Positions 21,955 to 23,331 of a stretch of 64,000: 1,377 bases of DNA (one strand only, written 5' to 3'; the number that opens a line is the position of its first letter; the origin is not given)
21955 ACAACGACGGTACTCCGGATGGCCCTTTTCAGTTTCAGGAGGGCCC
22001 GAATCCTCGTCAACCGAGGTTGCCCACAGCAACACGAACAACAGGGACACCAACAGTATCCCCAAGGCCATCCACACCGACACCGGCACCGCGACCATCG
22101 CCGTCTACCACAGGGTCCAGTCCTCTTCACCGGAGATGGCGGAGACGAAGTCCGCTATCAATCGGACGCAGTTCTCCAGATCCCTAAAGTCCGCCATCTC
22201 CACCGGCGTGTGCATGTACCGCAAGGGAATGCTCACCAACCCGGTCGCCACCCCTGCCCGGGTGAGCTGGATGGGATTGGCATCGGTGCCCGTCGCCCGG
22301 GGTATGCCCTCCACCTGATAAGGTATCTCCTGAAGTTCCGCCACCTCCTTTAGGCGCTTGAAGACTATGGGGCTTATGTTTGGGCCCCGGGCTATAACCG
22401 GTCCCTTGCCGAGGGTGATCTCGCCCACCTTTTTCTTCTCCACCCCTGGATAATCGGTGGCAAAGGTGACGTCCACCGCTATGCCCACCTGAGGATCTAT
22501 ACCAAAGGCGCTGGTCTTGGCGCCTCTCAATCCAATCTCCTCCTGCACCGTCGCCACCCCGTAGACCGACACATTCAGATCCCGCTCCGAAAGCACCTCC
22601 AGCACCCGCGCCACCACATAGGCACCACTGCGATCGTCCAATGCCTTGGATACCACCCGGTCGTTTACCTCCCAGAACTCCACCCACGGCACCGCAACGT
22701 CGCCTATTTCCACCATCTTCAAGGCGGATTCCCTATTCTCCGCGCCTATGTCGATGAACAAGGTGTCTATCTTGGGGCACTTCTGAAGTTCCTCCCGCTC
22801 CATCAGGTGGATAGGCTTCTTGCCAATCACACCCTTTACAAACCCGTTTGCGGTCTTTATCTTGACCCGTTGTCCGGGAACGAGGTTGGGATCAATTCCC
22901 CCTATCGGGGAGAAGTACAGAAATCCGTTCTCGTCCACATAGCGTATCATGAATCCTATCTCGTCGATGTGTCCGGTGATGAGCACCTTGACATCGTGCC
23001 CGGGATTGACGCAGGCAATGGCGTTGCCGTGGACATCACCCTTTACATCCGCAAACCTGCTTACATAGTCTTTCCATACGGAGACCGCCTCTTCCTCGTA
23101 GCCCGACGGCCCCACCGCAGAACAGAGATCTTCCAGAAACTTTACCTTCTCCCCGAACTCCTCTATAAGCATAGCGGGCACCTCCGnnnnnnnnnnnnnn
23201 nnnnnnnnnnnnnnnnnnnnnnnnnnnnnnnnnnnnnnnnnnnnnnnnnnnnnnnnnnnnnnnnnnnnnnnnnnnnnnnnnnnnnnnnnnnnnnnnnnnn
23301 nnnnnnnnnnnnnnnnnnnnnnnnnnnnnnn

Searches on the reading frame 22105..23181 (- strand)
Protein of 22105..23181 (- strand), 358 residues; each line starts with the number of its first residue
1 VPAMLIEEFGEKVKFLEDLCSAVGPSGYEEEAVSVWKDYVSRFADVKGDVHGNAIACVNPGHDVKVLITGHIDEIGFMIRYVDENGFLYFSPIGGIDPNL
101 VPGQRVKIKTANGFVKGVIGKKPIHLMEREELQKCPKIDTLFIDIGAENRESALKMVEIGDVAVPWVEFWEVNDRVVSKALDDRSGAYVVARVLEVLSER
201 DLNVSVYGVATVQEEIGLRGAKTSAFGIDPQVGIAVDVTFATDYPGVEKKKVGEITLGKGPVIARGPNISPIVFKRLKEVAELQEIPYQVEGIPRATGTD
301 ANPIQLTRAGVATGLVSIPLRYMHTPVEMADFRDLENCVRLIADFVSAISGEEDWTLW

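Call 29: search_protein_families(library=pfam, proteins=[window:22105-23181:-], max_evalue=0.00001)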
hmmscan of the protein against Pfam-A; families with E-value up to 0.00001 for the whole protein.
window:22105-23181:- (358 aa): 1 family
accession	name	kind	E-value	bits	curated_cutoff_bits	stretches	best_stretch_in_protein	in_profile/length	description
PF05343.19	Peptidase_M42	-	9.5e-95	317.4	23.2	1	52-341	1-292/292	M42 glutamyl aminopeptidase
